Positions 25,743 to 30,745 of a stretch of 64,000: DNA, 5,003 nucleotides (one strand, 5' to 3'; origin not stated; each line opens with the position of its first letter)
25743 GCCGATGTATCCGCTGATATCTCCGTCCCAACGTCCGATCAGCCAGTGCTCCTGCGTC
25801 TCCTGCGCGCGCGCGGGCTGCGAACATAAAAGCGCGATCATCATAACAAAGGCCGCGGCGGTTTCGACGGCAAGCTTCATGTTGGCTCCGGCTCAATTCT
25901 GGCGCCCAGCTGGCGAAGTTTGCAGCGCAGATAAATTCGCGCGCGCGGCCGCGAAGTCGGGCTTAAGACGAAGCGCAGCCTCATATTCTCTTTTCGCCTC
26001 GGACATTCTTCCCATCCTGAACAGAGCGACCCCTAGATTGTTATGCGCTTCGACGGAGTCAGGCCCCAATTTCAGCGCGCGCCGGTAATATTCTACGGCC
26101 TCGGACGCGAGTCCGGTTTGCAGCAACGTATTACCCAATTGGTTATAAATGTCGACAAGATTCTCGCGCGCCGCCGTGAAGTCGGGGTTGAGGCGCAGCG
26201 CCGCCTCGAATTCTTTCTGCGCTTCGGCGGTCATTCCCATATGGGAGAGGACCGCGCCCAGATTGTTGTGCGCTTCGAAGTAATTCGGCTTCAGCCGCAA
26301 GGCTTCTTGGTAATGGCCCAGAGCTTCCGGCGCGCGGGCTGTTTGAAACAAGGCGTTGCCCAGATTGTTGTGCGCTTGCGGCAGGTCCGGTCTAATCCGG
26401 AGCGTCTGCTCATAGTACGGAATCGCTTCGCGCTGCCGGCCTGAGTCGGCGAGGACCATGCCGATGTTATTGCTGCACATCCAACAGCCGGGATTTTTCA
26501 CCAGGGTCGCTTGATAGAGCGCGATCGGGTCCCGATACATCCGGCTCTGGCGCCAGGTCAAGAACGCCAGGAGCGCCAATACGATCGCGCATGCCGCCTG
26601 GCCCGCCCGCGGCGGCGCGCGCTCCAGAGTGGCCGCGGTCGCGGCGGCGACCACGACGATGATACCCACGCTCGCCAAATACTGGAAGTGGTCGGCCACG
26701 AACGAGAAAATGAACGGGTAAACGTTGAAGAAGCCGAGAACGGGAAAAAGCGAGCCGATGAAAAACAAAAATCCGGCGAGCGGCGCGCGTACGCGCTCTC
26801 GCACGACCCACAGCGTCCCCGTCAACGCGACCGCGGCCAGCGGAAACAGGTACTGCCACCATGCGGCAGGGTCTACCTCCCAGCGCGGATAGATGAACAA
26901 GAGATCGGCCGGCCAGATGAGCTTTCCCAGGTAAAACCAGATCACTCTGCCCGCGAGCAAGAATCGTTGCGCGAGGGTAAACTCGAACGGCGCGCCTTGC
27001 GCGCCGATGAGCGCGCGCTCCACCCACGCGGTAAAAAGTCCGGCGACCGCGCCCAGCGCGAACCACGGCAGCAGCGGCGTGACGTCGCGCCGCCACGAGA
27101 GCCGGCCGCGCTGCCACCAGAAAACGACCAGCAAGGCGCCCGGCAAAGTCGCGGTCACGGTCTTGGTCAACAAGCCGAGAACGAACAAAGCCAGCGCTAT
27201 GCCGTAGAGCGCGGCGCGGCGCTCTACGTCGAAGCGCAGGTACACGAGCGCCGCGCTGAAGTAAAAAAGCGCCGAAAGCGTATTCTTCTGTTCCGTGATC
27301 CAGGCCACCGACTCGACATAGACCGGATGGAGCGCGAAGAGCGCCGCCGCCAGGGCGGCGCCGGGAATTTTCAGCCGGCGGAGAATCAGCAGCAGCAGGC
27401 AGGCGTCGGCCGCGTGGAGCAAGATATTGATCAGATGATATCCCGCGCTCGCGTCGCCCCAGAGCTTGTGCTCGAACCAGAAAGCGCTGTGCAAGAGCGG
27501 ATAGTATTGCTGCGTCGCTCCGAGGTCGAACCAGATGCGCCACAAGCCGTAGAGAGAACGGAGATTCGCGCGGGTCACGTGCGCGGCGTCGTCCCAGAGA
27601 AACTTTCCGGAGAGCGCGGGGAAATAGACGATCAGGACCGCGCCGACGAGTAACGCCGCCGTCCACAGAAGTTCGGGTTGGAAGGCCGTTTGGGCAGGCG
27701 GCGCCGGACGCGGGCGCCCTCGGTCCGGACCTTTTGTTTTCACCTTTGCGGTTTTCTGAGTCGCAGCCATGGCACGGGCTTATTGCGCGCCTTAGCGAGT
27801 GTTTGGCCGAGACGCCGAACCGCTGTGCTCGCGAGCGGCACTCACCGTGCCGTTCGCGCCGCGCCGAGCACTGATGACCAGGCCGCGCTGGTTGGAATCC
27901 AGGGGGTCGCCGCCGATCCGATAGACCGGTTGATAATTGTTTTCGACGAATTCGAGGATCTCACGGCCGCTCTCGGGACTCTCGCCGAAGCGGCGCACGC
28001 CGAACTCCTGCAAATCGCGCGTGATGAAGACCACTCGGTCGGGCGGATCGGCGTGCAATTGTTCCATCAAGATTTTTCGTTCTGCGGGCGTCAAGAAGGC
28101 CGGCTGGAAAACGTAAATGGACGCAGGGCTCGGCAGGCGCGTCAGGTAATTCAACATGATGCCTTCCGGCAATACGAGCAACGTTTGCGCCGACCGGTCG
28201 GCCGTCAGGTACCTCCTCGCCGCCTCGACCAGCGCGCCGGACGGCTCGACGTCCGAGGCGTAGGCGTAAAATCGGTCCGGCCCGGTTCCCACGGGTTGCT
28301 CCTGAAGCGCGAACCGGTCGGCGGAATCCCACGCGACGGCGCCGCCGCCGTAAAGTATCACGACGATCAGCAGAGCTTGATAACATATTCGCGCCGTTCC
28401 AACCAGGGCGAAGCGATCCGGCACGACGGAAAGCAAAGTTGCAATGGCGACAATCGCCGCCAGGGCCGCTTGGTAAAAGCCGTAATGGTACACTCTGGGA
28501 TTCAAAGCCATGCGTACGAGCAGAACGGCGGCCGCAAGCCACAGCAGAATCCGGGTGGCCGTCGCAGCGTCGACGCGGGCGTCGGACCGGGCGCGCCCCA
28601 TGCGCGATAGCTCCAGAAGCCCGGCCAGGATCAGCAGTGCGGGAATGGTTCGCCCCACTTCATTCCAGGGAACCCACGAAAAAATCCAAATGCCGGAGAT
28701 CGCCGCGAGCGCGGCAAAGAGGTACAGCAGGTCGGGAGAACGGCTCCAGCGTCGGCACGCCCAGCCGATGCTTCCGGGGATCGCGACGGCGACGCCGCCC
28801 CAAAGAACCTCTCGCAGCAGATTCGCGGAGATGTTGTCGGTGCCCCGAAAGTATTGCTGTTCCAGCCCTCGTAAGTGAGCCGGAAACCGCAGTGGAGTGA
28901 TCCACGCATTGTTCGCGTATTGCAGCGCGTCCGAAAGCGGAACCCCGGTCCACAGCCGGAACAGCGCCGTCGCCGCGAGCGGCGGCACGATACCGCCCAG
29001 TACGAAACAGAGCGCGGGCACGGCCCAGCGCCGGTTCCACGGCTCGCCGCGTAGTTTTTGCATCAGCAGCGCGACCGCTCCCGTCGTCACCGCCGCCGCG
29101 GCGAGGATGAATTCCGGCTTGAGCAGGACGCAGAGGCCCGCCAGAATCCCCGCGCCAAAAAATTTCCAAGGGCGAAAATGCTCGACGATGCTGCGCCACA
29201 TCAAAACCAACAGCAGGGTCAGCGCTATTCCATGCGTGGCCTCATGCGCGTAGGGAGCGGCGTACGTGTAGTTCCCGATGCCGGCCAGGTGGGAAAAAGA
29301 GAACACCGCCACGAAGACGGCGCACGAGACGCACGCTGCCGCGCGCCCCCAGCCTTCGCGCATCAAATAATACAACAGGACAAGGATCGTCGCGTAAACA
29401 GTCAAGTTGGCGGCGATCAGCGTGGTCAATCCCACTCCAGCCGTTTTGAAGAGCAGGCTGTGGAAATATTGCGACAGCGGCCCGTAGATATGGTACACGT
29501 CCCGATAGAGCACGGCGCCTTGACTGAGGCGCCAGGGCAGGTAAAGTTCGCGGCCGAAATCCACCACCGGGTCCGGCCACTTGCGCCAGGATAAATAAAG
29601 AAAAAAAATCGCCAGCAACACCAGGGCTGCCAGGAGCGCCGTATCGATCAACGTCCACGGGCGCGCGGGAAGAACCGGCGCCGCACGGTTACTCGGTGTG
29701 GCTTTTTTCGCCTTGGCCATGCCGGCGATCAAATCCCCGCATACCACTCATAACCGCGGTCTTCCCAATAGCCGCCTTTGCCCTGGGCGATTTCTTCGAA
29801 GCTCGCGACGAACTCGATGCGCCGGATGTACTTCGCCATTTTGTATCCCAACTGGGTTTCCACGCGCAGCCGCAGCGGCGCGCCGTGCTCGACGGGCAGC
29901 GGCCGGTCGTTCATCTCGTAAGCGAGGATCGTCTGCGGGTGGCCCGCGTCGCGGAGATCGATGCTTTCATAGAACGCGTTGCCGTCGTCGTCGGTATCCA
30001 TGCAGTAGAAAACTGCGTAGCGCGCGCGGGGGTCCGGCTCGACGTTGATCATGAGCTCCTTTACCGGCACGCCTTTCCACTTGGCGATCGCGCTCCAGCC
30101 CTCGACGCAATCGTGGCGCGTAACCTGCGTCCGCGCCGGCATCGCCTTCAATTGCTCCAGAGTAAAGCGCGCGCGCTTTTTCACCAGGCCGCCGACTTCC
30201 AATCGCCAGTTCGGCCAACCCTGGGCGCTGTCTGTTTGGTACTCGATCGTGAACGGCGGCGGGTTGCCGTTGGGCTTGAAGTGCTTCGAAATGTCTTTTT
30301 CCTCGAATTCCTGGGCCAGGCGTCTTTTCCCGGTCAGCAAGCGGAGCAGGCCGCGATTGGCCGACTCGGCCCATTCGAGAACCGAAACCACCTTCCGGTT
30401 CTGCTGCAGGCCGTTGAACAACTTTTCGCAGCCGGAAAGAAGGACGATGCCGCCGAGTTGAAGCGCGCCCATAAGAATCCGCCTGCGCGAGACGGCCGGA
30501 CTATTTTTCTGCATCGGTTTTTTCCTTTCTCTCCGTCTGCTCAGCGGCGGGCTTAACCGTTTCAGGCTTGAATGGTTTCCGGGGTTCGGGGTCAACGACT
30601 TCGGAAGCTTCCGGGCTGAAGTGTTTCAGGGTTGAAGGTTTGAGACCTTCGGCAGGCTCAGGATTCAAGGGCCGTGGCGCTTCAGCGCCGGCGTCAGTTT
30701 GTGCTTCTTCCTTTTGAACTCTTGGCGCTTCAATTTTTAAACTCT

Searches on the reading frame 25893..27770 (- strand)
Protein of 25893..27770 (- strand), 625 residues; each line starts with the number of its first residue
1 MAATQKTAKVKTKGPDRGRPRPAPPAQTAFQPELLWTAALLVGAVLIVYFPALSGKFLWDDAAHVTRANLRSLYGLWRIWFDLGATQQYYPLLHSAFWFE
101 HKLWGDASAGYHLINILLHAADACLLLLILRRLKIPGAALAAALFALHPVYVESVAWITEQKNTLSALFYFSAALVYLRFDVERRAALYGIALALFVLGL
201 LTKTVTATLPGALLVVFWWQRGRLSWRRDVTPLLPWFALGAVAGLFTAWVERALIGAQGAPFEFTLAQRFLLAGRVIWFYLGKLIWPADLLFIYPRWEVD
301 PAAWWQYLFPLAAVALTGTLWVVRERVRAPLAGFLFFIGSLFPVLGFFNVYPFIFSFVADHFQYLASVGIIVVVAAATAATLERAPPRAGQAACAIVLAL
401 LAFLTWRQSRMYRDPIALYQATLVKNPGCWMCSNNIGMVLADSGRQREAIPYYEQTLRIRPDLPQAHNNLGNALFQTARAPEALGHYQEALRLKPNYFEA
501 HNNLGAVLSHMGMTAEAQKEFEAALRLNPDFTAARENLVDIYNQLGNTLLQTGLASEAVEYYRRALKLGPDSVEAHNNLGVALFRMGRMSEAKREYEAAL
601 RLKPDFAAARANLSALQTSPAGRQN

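Call 75: search_protein_families(library=pfam, proteins=[window:25893-27770:-], max_evalue=0.0001)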
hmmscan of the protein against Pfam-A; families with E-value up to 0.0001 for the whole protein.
window:25893-27770:- (625 aa): 18 families
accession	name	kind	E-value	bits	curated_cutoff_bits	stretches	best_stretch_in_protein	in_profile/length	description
PF00515.34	TPR_1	-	4.2e-38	128.1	27.8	4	574-606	2-34/34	Tetratricopeptide repeat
PF07719.23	TPR_2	-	6.1e-35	116.9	27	4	574-605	2-33/34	Tetratricopeptide repeat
PF13414.12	TPR_11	-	7.6e-34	115.6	26.8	3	546-587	1-42/42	TPR repeat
PF13181.12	TPR_8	-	2e-28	96.5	25.7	2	574-605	2-33/34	Tetratricopeptide repeat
PF13424.12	TPR_12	-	1.2e-24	86.7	30.1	2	499-568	4-74/77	Tetratricopeptide repeat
PF13432.12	TPR_16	-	1.6e-24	86.4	32.7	2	544-605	2-63/65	Tetratricopeptide repeat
PF13431.12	TPR_17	-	1.6e-21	75.2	24.4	1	486-519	1-34/34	Tetratricopeptide repeat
PF13428.12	TPR_14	-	4e-19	67.6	23.5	1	540-580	2-42/44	Tetratricopeptide repeat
PF14559.12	TPR_19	-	2.1e-18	66.8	25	2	549-611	1-66/68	Tetratricopeptide repeat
PF13374.12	TPR_10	-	2.4e-17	62.8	27.5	0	432-460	4-32/42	Tetratricopeptide repeat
PF13371.12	TPR_9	-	9.4e-14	51.6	35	1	548-611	4-67/73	Tetratricopeptide repeat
PF13176.12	TPR_7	-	5.7e-13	48.3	27.9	0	435-463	4-32/36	Tetratricopeptide repeat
PF24575.1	TPR_Slam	-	1.1e-09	39.1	35.2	0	436-483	53-100/104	Surface lipoprotein assembly modifier, N-terminal TPR repeats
PF03704.23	BTAD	-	1.7e-09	38.7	22.1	0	519-601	42-124/146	Bacterial transcriptional activator domain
PF25064.1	ARM_TT21_5th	-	4.7e-06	27.3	27.8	0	473-525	10-62/117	TT21 fifth ARM repeats domain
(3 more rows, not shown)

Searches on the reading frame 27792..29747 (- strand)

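Call 75: search_protein_families(library=pfam, proteins=[window:27792-29747:-], max_evalue=0.0001)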
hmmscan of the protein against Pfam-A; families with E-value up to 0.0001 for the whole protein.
window:27792-29747:- (651 aa): 1 family
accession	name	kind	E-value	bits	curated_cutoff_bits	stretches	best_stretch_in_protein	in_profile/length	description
PF13231.12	PMT_2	-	7.3e-05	23.5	26.1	1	90-257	4-158/160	Dolichyl-phosphate-mannose-protein mannosyltransferase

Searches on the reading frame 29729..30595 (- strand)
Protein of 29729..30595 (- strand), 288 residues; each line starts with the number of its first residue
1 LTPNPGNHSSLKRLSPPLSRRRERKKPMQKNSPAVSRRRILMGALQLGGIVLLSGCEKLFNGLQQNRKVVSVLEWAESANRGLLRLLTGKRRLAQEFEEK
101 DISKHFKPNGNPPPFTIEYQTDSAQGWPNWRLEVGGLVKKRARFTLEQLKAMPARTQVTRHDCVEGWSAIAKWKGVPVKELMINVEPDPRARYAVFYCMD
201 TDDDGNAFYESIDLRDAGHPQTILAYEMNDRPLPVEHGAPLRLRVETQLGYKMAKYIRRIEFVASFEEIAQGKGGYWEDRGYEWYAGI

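Call 75: search_protein_families(library=pfam, proteins=[window:29729-30595:-], max_evalue=0.0001)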
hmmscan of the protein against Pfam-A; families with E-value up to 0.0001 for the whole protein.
window:29729-30595:- (288 aa): 1 family
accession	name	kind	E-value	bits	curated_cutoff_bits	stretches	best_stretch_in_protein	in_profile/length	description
PF00174.25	Oxidored_molyb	-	5e-37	127.5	24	1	127-264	9-162/169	Oxidoreductase molybdopterin binding domain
